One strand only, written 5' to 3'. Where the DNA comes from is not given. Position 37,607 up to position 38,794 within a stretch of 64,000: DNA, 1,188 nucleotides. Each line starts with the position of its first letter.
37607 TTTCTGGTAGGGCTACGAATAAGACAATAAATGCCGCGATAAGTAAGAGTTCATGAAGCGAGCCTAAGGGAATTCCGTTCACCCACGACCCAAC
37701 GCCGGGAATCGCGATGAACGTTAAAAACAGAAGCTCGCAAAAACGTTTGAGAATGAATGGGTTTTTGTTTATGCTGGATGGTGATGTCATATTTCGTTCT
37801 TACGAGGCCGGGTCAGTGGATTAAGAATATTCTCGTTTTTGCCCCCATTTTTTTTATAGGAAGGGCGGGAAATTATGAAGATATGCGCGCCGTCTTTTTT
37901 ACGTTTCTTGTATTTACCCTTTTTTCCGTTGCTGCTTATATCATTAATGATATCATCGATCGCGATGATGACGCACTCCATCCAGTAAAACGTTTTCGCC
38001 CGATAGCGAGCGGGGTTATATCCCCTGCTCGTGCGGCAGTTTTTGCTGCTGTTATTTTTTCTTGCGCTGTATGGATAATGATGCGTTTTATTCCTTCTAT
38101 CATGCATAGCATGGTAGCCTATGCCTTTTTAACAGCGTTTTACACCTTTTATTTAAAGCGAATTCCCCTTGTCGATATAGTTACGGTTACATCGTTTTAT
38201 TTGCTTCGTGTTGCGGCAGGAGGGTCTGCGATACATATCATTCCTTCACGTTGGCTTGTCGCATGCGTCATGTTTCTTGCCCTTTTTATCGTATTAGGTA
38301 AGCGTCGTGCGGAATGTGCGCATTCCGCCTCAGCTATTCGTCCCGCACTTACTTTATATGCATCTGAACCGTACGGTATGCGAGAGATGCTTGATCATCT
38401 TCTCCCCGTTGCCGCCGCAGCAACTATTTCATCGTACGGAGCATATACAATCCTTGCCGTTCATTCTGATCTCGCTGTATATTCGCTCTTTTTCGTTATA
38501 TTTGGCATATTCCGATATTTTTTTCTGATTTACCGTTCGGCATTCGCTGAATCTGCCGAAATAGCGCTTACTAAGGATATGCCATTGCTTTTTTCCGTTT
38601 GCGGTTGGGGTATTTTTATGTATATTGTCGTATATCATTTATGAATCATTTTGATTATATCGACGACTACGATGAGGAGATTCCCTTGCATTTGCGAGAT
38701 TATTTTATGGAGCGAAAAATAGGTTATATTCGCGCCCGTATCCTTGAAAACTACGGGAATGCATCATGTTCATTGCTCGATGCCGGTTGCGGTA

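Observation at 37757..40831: DPPR-synthase-like UbiA transferase + SDR epimerase + HAD phosphatase: a lipid-linked pentofuranose donor pathway outside Actinobacteria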

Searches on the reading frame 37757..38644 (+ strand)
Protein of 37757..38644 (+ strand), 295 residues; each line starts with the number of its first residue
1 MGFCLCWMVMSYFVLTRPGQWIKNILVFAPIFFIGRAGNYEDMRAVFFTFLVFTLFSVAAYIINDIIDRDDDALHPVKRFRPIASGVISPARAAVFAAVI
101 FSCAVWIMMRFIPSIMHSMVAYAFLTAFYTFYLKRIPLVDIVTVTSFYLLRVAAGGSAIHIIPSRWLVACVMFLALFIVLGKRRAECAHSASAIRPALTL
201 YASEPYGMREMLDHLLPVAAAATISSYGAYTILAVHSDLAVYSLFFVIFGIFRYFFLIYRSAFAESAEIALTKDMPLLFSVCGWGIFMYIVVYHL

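Call 3: search_protein_families(library=pfam, proteins=[window:37757-38644:+], max_evalue=0.01)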
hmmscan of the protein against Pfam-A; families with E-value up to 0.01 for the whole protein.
window:37757-38644:+ (295 aa): 1 family
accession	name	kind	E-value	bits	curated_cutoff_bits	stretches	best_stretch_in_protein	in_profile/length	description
PF01040.23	UbiA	-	3e-20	73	34.2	1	33-262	9-236/250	UbiA prenyltransferase family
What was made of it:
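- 37757..38644 (+): Polyprenyl-phosphate 5-phosphoribosyltransferase (PPPRS; DPPRS-type UbiA-superfamily enzyme), 295 aa. An alternative start at residue 10 gives 286 aa. PF01040 3e-20 (call 3).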

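Call 4: search_protein_families(library=ncbifam, proteins=[window:37757-38644:+], max_evalue=0.01)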
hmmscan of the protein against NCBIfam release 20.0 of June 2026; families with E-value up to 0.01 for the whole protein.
window:37757-38644:+ (295 aa): 14 families
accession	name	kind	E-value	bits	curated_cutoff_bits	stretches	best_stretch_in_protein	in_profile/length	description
NF008978.0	PRK12324.1-4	equivalog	9.5e-48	162.8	207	1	15-294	38-321/322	decaprenyl-phosphate phosphoribosyltransferase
NF008977.0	PRK12324.1-2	equivalog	9.8e-46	156.5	234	1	8-291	1-286/297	decaprenyl-phosphate phosphoribosyltransferase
NF006088.0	PRK08238.1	equivalog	2.4e-43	148.5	351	1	12-236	195-412/482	UbiA family prenyltransferase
NF008976.0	PRK12324.1-1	equivalog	2e-35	122.7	474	1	16-281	25-292/306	decaprenyl-phosphate phosphoribosyltransferase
TIGR01473.1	cyoE_ctaB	equivalog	2.3e-14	53.8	210.3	1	11-142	2-135/281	heme o synthase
NF009523.0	PRK12884.1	equivalog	1.4e-10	40.9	269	1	11-182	6-171/279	prenyltransferase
NF003349.0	PRK04375.1-2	equivalog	2e-09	37.1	246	1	9-142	25-159/318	heme o synthase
NF003348.0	PRK04375.1-1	equivalog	1.1e-08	34.9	285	1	8-138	2-133/292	heme o synthase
NF009521.0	PRK12882.1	equivalog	2.2e-08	33.7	296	1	11-145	7-138/280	geranylgeranylglycerol-phosphate geranylgeranyltransferase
TIGR01474.1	ubiA_proteo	equivalog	5.5e-07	29.4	275.45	1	11-160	3-156/282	4-hydroxybenzoate octaprenyltransferase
TIGR01475.1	ubiA_other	subfamily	7.1e-07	28.9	180.8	1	30-177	24-168/282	UbiA-like polyprenyltransferase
NF009522.0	PRK12883.1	equivalog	1.7e-05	24.5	353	1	39-149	32-140/279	geranylgeranylglycerol-phosphate geranylgeranyltransferase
NF005742.0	PRK07566.1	equivalog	0.00051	19.2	313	1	49-130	71-150/315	chlorophyll synthase ChlG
NF045897.1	SCO3242_trans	equivalog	0.0019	17.9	260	1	59-107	46-92/287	SCO3242 family prenyltransferase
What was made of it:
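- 37757..38644 (+): Heme o synthase scores only 54 bits (call 4).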

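Call 6: search_solved_structures(query=window:37757-38644:+, max_evalue=0.01, show_alignments=1)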
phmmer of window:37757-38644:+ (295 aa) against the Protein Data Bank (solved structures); distinct sequences matched with E-value up to 0.01: 2.
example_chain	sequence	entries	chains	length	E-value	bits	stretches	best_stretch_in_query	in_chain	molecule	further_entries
8j8j_D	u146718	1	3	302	1.9e-30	110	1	15-274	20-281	Decaprenyl-phosphate phosphoribosyltransferase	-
8j8k_A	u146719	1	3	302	1.4e-20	77.7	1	15-274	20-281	Decaprenyl-phosphate phosphoribosyltransferase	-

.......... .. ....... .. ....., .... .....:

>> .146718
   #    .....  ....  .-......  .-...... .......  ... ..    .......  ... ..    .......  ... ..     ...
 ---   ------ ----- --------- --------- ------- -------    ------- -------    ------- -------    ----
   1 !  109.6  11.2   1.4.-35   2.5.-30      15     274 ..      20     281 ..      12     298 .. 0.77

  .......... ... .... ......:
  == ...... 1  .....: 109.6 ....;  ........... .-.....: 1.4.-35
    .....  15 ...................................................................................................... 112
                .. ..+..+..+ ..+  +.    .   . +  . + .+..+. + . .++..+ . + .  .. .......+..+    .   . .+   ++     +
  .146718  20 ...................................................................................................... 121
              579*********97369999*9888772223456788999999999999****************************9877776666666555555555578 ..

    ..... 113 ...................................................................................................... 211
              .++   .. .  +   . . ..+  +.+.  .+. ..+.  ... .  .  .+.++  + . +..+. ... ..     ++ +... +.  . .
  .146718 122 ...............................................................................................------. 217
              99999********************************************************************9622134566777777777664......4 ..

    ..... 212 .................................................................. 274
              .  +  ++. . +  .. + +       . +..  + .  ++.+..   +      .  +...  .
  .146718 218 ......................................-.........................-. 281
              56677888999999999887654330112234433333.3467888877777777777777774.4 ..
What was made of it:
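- On DPPRS/PPPRS (PRPP-dependent polyprenyl-phosphate phosphoribosyltransferases of the UbiA superfamily): Rv3806c is the only PDB match at E<=0.01 (call 6).
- No aromatic prenyltransferase structure is matched at E 0.01 (call 6).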

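Call 9: find_encoding_contigs(protein=window:37757-38644:+, flank=10000, max_places=6)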
Protein window:37757-38644:+ (295 aa): 8 contigs read that carry it; 3 places shown.
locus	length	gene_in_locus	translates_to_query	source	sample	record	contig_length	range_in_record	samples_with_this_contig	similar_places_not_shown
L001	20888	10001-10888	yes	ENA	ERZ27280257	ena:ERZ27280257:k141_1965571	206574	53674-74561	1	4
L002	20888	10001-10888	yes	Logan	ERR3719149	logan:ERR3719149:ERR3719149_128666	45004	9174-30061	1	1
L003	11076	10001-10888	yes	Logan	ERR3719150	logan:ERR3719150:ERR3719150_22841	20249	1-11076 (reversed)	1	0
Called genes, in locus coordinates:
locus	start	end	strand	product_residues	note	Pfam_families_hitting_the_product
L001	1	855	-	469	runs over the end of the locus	PF02934:GatB_N, PF02637:GatB_Yqey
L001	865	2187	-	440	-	-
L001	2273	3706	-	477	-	-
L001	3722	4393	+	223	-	PF00535:Glycos_transf_2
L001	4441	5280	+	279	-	PF13489:Methyltransf_23, PF08241:Methyltransf_11, PF13649:Methyltransf_25 (weak)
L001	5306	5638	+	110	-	PF10066:DUF2304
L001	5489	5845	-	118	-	-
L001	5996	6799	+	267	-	PF20706:GT4-conflict, PF00534:Glycos_transf_1, PF13692:Glyco_trans_1_4, PF13524:Glyco_trans_1_2 (weak)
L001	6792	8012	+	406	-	PF13439:Glyco_transf_4, PF13579:Glyco_trans_4_4, PF20706:GT4-conflict, PF00534:Glycos_transf_1, PF13692:Glyco_trans_1_4, PF13524:Glyco_trans_1_2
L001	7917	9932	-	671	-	-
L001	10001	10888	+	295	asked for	PF01040:UbiA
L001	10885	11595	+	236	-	PF01209:Ubie_methyltran, PF13489:Methyltransf_23, PF13649:Methyltransf_25, PF13847:Methyltransf_31, PF08241:Methyltransf_11, PF08242:Methyltransf_12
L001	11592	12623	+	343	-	PF01073:3Beta_HSD, PF01370:Epimerase, PF02719:Polysacc_synt_2, PF04321:RmlD_sub_bind, PF05368:NmrA (weak), PF13460:NAD_binding_10, PF16363:GDP_Man_Dehyd, PF07993:NAD_binding_4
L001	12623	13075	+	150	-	-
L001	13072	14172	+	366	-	PF13439:Glyco_transf_4, PF13579:Glyco_trans_4_4, PF20706:GT4-conflict (weak), PF00534:Glycos_transf_1, PF13692:Glyco_trans_1_4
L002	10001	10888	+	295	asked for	PF01040:UbiA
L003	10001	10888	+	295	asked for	PF01040:UbiA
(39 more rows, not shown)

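Call 10: find_homologous_proteins(query=window:37757-38641:+, max_evalue=1e-10)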
Query window:37757-38641:+ (295 aa): 5096 proteins with E <= 1e-10 among 8000 candidates; the best 120 are listed.
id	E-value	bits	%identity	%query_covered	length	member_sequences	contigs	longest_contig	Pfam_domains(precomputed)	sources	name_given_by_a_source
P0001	1.5e-179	614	100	97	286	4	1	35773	PF01040.24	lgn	-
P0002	8.5e-123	428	71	97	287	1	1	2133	PF01040.24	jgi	-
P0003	4.1e-120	419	67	97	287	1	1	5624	PF01040.24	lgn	-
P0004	1.1e-96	342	67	85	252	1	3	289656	PF01040.24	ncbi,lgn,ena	-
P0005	5.2e-86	307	63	85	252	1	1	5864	PF01040.24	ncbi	-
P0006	4.4e-59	219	41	96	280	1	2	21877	PF01040.24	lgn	-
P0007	1.3e-58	217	43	97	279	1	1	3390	PF01040.24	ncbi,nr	ncbi:MAG: decaprenyl-phosphate phosphoribosyltransferase [Flavobacterium sp.]|nr:decaprenyl-phosphat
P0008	2.1e-53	200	41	96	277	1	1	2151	PF01040.24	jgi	jgi:decaprenyl-phosphate phosphoribosyltransferase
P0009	1.6e-52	197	42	96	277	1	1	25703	PF01040.24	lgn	-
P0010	1.6e-51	194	40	96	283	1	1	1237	PF01040.24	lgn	-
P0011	2.2e-51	194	40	94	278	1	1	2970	PF01040.24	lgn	-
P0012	6.3e-51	192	39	96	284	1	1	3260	PF01040.24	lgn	-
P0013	4.9e-50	189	39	98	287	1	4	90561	PF01040.24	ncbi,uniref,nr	ncbi:MAG: hypothetical protein A3A96_01090 [Candidatus Zambryskibacteria bacterium RIFCSPLOWO2_01_FU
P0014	8.7e-50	188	40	94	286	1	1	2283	PF01040.24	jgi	jgi:decaprenyl-phosphate phosphoribosyltransferase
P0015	1.9e-49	187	38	98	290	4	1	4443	PF01040.24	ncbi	-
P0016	2.1e-49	187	43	97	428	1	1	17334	PF01040.24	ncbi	-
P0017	3.2e-48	183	38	97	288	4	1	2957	PF01040.24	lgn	-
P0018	4.4e-48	183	41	98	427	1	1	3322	PF01040.24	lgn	-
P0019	7.8e-48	182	39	93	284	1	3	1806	PF01040.24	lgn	-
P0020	1.1e-47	181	41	97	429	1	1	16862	PF09419.17,PF01040.24,PF13242.13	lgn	-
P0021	1.8e-47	181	40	96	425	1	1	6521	PF01040.24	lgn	-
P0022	2.2e-47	180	39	96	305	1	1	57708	PF01040.24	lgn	-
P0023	2.3e-47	180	38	94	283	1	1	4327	PF01040.24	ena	-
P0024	3.0e-47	180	36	97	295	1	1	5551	PF01040.24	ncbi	ncbi:MAG: decaprenyl-phosphate phosphoribosyltransferase [Calditrichaceae bacterium]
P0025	3.2e-47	180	39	94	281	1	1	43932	PF01040.24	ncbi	-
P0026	4.0e-47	180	39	97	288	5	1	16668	PF01040.24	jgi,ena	-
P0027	5.5e-47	179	39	91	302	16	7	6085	PF01040.24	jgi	-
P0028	5.6e-47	179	37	98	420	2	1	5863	PF13344.13,PF01040.24,PF13242.13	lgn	-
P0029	5.9e-47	179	37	96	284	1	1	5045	PF01040.24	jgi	-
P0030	2.7e-46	177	35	97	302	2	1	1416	PF01040.24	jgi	jgi:4-hydroxybenzoate polyprenyltransferase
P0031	2.7e-46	177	38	94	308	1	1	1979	PF01040.24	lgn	-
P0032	2.7e-46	177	36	99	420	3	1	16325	PF01040.24,PF13242.13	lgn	-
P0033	3.2e-46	177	39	96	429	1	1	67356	PF01040.24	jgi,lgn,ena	-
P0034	3.5e-46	177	37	93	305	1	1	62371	PF01040.24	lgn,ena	-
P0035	6.2e-46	176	38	94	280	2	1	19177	PF01040.24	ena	-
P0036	6.5e-46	176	37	95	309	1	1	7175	PF01040.24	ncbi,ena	-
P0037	1.0e-45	175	38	94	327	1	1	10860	PF01040.24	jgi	jgi:4-hydroxybenzoate polyprenyltransferase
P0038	1.0e-45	175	38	91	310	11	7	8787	PF01040.24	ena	-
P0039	1.3e-45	175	37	93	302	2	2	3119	PF01040.24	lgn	-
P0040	1.8e-45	174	39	88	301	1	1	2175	PF01040.24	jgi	jgi:4-hydroxybenzoate polyprenyltransferase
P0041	1.9e-45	174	38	98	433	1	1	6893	PF01040.24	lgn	-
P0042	2.0e-45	174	39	91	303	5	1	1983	PF01040.24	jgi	jgi:4-hydroxybenzoate polyprenyltransferase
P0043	2.2e-45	174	37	97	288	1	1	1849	PF01040.24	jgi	jgi:4-hydroxybenzoate polyprenyltransferase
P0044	2.5e-45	174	38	92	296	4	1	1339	PF01040.24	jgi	-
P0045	2.9e-45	174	35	95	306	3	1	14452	PF01040.24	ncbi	ncbi:MAG: decaprenyl-phosphate phosphoribosyltransferase [Ignavibacteria bacterium]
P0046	3.1e-45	173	38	95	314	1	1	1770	PF01040.24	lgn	-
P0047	3.3e-45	173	38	97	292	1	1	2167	PF01040.24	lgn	-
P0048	3.5e-45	173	34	97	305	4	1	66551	PF01040.24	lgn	-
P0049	4.9e-45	173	37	91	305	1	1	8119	PF01040.24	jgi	jgi:4-hydroxybenzoate polyprenyltransferase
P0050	5.5e-45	173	34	97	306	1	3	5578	PF01040.24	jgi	jgi:4-hydroxybenzoate polyprenyltransferase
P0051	5.6e-45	173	34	97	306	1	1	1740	PF01040.24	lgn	-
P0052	5.9e-45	172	38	94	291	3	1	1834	PF01040.24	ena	-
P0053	6.0e-45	172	36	97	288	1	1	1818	PF01040.24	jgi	jgi:4-hydroxybenzoate polyprenyltransferase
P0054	6.4e-45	172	37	92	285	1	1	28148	PF01040.24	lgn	-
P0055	6.4e-45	172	38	94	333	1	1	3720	PF01040.24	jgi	jgi:4-hydroxybenzoate polyprenyltransferase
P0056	7.6e-45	172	34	97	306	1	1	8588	PF01040.24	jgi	jgi:4-hydroxybenzoate polyprenyltransferase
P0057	8.4e-45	172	37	95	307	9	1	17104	PF01040.24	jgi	jgi:4-hydroxybenzoate polyprenyltransferase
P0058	9.1e-45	172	36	97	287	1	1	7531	PF01040.24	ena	-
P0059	1.0e-44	172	38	97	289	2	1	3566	PF01040.24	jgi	jgi:4-hydroxybenzoate polyprenyltransferase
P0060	1.1e-44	172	34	93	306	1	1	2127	PF01040.24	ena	-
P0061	1.2e-44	171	36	93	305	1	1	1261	PF01040.24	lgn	-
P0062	1.3e-44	171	39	95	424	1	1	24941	PF13344.13,PF00702.33,PF01040.24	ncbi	-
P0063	1.5e-44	171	37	91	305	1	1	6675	PF01040.24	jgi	jgi:4-hydroxybenzoate polyprenyltransferase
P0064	1.6e-44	171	38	95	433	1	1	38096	PF01040.24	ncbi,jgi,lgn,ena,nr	ncbi:MAG TPA: decaprenyl-phosphate phosphoribosyltransferase [Candidatus Paceibacterota bacterium]|n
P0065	1.6e-44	171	34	97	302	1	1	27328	PF01040.24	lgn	-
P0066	1.6e-44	171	36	93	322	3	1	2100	PF01040.24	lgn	-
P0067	1.6e-44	171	38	91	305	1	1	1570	PF01040.24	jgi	jgi:4-hydroxybenzoate polyprenyltransferase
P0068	1.8e-44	171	36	95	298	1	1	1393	PF01040.24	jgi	jgi:4-hydroxybenzoate polyprenyltransferase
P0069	2.1e-44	171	36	93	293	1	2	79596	PF01040.24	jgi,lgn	jgi:4-hydroxybenzoate polyprenyltransferase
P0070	2.3e-44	171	39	85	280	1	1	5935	PF01040.24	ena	-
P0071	2.6e-44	170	34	97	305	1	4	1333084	PF01040.24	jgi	jgi:4-hydroxybenzoate polyprenyltransferase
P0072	2.7e-44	170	34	97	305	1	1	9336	PF01040.24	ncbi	-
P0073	3.0e-44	170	36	94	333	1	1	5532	PF01040.24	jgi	jgi:4-hydroxybenzoate polyprenyltransferase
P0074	3.0e-44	170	34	95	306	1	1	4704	PF01040.24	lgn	-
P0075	3.1e-44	170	35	95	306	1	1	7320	PF01040.24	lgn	-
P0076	3.2e-44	170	36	97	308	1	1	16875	PF01040.24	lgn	-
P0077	3.9e-44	170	37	91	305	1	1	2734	PF01040.24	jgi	jgi:4-hydroxybenzoate polyprenyltransferase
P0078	4.3e-44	170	37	92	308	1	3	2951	PF01040.24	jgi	jgi:4-hydroxybenzoate polyprenyltransferase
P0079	4.4e-44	170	36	96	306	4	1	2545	PF01040.24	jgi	-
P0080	4.8e-44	170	36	96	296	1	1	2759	PF01040.24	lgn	-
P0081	5.0e-44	169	35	97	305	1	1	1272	PF01040.24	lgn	-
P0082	5.3e-44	169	34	97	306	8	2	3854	PF01040.24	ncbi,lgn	-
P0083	5.4e-44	169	34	97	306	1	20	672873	PF01040.24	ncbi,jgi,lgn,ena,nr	ncbi:MAG TPA: decaprenyl-phosphate phosphoribosyltransferase [Ignavibacteria bacterium]|nr:decapreny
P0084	5.6e-44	169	37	96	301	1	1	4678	PF01040.24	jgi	jgi:4-hydroxybenzoate polyprenyltransferase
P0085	5.8e-44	169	35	97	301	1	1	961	PF01040.24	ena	-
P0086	5.9e-44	169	37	91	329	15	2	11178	PF01040.24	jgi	jgi:4-hydroxybenzoate polyprenyltransferase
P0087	6.0e-44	169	34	95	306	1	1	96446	PF01040.24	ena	-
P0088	6.3e-44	169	38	95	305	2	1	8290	PF01040.24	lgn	-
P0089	6.4e-44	169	37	94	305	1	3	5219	PF01040.24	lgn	-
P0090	6.4e-44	169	34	97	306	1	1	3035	PF01040.24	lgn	-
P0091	7.4e-44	169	34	97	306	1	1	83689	PF01040.24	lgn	-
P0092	7.6e-44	169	34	93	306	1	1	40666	PF01040.24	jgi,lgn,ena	-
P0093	7.8e-44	169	34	97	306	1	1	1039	PF01040.24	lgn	-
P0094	8.5e-44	169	34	97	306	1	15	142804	PF01040.24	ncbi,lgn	-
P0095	8.8e-44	169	35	97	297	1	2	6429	PF01040.24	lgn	-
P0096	9.5e-44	169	36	93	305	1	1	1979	PF01040.24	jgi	-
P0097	9.8e-44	168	33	97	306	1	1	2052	PF01040.24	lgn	-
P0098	1.0e-43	168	34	95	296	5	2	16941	PF01040.24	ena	-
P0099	1.0e-43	168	36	91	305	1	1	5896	PF01040.24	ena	-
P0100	1.0e-43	168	34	97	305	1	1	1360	PF01040.24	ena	-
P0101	1.0e-43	168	35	97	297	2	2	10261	PF01040.24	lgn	-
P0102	1.1e-43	168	34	97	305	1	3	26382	PF01040.24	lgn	-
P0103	1.2e-43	168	36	94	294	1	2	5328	PF01040.24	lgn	-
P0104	1.2e-43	168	38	94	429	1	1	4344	PF01040.24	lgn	-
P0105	1.2e-43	168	37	93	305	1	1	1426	PF01040.24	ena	-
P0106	1.3e-43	168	37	93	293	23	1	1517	PF01040.24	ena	-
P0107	1.3e-43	168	33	97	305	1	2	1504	PF01040.24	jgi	jgi:4-hydroxybenzoate polyprenyltransferase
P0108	1.4e-43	168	34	97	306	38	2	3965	PF01040.24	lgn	-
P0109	1.4e-43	168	39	92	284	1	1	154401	PF01040.24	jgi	jgi:4-hydroxybenzoate polyprenyltransferase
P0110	1.5e-43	168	33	97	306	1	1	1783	PF01040.24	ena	-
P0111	1.5e-43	168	34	97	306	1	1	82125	PF01040.24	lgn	-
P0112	1.5e-43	168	34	97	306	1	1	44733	PF01040.24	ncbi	ncbi:MAG: decaprenyl-phosphate phosphoribosyltransferase [Ignavibacteria bacterium]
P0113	1.8e-43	168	41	82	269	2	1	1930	PF01040.24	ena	-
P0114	1.9e-43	168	37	94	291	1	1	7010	PF01040.24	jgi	jgi:4-hydroxybenzoate polyprenyltransferase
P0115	2.2e-43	167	33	97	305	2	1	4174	PF01040.24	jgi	jgi:4-hydroxybenzoate polyprenyltransferase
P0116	2.2e-43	167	35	97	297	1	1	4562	PF01040.24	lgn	-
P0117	2.3e-43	167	34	97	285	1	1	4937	PF01040.24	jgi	jgi:4-hydroxybenzoate polyprenyltransferase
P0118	2.3e-43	167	34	96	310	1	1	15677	PF01040.24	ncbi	-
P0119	2.3e-43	167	37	93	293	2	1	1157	PF01040.24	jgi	jgi:4-hydroxybenzoate polyprenyltransferase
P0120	2.4e-43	167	36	93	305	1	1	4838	PF01040.24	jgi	jgi:4-hydroxybenzoate polyprenyltransferase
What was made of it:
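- JGI auto-annotation calls many homologs 4-hydroxybenzoate polyprenyltransferase (call 10).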

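Call 27: find_encoding_contigs(protein=P0004, flank=10000, max_places=2)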
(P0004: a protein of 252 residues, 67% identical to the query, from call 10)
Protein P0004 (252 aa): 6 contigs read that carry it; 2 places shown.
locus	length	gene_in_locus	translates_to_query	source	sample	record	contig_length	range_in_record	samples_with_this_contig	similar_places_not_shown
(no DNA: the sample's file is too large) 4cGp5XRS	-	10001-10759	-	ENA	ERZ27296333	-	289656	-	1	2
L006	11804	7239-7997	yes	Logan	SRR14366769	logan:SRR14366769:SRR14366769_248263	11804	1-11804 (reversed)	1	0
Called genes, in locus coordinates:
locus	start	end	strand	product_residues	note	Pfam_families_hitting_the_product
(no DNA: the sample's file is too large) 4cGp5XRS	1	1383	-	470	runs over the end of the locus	PF02934:GatB_N, PF02637:GatB_Yqey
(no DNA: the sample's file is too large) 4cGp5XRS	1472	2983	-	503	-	PF01471:PG_binding_1 (faint)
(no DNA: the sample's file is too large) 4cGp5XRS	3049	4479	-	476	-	-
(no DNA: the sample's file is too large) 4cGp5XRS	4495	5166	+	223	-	PF00535:Glycos_transf_2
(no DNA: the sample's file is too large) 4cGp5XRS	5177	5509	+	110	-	PF10066:DUF2304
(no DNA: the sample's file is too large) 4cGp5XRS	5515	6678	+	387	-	PF13439:Glyco_transf_4, PF13579:Glyco_trans_4_4, PF20706:GT4-conflict (weak), PF00534:Glycos_transf_1, PF13692:Glyco_trans_1_4, PF13524:Glyco_trans_1_2 (weak)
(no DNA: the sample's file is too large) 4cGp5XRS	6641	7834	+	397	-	PF13439:Glyco_transf_4, PF13579:Glyco_trans_4_4, PF20706:GT4-conflict, PF00534:Glycos_transf_1, PF13692:Glyco_trans_1_4, PF13524:Glyco_trans_1_2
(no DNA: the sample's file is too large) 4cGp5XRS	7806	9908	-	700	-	-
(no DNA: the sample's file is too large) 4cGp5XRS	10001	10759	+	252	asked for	PF01040:UbiA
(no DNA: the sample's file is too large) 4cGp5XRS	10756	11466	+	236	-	PF01209:Ubie_methyltran (weak), PF13489:Methyltransf_23, PF13649:Methyltransf_25, PF13847:Methyltransf_31, PF08241:Methyltransf_11, PF08242:Methyltransf_12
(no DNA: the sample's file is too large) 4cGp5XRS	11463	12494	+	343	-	PF01073:3Beta_HSD, PF01370:Epimerase, PF02719:Polysacc_synt_2, PF04321:RmlD_sub_bind, PF13460:NAD_binding_10, PF16363:GDP_Man_Dehyd, PF07993:NAD_binding_4 (weak)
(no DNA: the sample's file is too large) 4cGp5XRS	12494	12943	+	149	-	-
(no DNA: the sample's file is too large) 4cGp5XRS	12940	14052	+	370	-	PF13439:Glyco_transf_4, PF13579:Glyco_trans_4_4, PF00534:Glycos_transf_1, PF13692:Glyco_trans_1_4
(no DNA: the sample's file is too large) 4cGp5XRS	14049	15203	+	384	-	PF13439:Glyco_transf_4, PF13579:Glyco_trans_4_4, PF00534:Glycos_transf_1, PF13692:Glyco_trans_1_4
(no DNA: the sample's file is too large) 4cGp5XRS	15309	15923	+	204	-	PF00300:His_Phos_1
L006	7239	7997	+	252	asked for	PF01040:UbiA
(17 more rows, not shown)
